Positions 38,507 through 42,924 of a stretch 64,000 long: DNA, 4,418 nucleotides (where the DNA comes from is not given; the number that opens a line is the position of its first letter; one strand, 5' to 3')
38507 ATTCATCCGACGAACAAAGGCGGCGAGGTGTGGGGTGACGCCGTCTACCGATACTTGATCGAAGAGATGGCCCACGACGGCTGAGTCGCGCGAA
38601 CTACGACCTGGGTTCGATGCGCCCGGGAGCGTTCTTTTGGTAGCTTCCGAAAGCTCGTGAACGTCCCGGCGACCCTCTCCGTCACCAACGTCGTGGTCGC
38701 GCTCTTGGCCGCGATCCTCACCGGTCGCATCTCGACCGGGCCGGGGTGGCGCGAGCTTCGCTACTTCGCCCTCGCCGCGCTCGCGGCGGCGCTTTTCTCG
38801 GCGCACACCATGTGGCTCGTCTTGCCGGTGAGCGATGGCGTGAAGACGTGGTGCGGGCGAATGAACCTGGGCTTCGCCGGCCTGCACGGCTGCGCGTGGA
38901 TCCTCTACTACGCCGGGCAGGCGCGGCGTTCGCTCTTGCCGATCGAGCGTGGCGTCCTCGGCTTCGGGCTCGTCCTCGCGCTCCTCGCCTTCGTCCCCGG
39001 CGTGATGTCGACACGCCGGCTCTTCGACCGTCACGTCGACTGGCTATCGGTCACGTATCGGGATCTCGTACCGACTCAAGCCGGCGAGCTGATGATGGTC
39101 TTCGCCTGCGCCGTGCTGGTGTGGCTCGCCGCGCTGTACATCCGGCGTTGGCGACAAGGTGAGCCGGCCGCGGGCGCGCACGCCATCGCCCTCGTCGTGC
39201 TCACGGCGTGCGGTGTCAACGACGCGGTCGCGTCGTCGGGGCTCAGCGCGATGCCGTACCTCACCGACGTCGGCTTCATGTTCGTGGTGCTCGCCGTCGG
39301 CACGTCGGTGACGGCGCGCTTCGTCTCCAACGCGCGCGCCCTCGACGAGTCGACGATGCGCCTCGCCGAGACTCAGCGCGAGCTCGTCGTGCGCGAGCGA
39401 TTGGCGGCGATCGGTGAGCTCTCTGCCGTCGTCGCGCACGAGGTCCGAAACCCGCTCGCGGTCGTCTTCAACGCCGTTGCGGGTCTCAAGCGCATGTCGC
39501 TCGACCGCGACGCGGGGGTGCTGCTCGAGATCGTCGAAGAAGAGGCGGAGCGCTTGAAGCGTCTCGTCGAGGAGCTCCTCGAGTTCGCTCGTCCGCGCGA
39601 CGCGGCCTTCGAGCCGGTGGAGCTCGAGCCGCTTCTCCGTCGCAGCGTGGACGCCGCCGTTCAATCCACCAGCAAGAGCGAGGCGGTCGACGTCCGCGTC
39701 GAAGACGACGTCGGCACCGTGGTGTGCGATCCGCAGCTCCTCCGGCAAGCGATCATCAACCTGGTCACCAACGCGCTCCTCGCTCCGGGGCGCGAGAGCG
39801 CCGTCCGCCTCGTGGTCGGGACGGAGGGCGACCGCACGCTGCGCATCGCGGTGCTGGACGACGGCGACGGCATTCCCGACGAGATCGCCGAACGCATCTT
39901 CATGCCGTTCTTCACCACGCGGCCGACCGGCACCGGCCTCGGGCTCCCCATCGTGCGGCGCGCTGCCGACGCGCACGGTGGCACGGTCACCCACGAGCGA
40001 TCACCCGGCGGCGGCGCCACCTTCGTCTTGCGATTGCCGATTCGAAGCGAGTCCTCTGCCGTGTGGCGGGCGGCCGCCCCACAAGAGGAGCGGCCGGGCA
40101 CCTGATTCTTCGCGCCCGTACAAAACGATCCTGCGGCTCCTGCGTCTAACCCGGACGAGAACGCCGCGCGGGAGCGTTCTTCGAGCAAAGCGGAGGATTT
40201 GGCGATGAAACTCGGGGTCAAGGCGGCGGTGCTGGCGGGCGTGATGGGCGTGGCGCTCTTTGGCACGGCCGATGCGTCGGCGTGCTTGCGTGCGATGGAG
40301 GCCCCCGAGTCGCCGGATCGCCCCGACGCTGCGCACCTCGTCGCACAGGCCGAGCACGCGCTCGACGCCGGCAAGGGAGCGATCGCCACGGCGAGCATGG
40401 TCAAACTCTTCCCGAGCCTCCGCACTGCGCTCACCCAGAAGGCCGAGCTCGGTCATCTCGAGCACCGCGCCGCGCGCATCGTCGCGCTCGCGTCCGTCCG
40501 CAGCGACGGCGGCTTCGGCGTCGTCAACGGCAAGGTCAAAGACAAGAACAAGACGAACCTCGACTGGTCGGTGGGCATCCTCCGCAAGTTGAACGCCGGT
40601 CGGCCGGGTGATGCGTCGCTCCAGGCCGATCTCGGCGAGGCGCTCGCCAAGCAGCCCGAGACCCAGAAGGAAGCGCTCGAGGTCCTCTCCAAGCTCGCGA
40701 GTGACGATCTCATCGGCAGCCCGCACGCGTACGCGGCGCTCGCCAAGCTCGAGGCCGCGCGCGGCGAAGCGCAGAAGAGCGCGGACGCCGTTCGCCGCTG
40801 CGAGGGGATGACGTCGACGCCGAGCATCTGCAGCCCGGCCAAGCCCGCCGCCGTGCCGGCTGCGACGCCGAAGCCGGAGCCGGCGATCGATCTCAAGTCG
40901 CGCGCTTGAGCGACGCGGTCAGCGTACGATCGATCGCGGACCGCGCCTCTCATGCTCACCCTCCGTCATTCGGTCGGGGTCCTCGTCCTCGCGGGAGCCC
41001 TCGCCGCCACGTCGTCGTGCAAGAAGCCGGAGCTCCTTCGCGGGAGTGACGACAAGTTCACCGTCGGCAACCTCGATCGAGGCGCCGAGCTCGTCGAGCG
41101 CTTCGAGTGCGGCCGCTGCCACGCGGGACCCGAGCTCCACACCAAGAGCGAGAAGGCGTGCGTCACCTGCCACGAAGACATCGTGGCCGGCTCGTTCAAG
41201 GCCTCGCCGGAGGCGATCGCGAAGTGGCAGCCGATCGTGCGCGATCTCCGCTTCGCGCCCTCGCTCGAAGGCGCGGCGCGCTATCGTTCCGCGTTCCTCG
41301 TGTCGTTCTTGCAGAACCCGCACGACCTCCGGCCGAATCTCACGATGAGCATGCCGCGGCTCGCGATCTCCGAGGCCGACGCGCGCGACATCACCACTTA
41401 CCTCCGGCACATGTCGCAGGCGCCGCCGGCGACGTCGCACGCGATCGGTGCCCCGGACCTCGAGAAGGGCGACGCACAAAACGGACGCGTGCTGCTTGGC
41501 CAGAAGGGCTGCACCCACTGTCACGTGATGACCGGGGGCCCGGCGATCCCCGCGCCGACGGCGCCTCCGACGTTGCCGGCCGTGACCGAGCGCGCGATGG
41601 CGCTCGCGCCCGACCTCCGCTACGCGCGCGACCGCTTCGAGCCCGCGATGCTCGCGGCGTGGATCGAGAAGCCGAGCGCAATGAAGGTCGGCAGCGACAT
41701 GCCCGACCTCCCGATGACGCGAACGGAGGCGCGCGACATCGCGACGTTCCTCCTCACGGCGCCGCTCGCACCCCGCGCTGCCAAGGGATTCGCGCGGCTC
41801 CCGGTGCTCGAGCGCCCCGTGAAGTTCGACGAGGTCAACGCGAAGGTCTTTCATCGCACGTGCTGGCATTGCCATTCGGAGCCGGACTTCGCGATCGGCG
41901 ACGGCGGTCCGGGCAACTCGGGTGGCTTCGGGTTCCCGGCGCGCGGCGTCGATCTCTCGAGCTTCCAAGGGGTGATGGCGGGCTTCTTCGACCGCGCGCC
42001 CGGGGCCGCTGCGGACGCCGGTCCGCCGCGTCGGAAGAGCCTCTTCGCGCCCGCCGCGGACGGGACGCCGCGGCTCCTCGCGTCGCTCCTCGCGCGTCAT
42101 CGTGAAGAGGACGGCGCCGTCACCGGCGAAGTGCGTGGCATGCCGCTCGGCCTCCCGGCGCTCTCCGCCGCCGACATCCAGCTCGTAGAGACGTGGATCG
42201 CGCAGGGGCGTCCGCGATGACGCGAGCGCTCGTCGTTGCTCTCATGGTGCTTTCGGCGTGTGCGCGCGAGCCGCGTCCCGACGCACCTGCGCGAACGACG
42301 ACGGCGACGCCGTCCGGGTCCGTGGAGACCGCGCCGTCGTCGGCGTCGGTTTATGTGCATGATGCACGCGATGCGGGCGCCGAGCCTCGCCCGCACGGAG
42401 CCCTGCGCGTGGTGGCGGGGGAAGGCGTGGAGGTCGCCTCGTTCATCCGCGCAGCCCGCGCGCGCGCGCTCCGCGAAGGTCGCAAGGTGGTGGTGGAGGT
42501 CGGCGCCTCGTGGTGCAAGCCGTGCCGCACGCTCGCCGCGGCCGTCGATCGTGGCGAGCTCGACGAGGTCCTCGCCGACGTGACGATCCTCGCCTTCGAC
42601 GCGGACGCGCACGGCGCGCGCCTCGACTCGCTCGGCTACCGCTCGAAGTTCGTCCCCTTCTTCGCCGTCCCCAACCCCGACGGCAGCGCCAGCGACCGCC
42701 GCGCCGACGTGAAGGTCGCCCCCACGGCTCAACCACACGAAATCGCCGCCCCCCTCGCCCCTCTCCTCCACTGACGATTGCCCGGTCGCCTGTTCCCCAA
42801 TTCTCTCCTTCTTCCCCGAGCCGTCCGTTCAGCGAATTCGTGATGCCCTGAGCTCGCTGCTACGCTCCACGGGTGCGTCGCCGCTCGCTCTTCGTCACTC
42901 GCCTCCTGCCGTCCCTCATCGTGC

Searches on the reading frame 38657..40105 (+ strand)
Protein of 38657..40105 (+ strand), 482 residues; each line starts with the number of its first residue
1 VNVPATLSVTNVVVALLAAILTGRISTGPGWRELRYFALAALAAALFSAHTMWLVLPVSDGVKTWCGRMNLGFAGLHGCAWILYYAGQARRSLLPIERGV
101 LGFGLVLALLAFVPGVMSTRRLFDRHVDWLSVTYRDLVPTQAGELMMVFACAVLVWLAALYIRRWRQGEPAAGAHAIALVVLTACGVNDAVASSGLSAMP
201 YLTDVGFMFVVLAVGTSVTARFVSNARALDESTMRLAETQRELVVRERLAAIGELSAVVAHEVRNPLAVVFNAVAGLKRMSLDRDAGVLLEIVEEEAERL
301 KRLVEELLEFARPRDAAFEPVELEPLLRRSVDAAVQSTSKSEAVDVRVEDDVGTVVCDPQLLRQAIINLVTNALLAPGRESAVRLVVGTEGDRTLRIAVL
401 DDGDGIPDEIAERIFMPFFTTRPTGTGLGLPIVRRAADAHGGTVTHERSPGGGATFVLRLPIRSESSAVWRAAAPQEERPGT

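Call 29: search_protein_families(library=pfam, proteins=[window:38657-40105:+], max_evalue=0.001)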
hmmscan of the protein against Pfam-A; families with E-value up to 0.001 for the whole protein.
window:38657-40105:+ (482 aa): 2 families
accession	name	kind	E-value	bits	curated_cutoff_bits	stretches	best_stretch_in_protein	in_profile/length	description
PF02518.31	HATPase_c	-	8.6e-27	94.2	26.4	1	358-463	2-110/111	Histidine kinase-, DNA gyrase B-, and HSP90-like ATPase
PF00512.31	HisKA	-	2.3e-13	50.4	26.9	1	253-314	3-64/66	His Kinase A (phospho-acceptor) domain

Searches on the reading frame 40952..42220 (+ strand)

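Call 29: search_protein_families(library=pfam, proteins=[window:40952-42220:+], max_evalue=0.001)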
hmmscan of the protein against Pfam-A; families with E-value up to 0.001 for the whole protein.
window:40952-42220:+ (422 aa): 4 families
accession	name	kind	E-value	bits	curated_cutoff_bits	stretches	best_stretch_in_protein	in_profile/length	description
PF00034.26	Cytochrom_C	-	1.2e-12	49.4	21.3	1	176-270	2-89/90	Cytochrome c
PF13442.11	Cytochrome_CBB3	-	3e-09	37.5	27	0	67-151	11-68/68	Cytochrome C oxidase, cbb3-type, subunit III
PF14522.11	Cytochrome_C7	-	0.0002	21.6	24.8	0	46-75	37-67/67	Cytochrome c7 and related cytochrome c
PF22113.1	Mtrc-MtrF_II-IV_dom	-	0.00078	19.4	30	0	47-77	3-38/176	Outer membrane cytochrome MtrC/MtrF-like, domains II/IV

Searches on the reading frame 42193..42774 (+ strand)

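Call 30: search_protein_families(library=pfam, proteins=[window:42193-42774:+], max_evalue=0.001)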
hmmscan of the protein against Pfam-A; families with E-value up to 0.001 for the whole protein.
window:42193-42774:+ (193 aa): 2 families
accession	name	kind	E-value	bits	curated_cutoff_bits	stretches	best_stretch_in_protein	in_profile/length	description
PF13899.12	Thioredoxin_7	-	1.8e-05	25.2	27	1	85-142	6-65/83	Thioredoxin-like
PF00085.26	Thioredoxin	-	0.00011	22.6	23.5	1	96-141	18-62/103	Thioredoxin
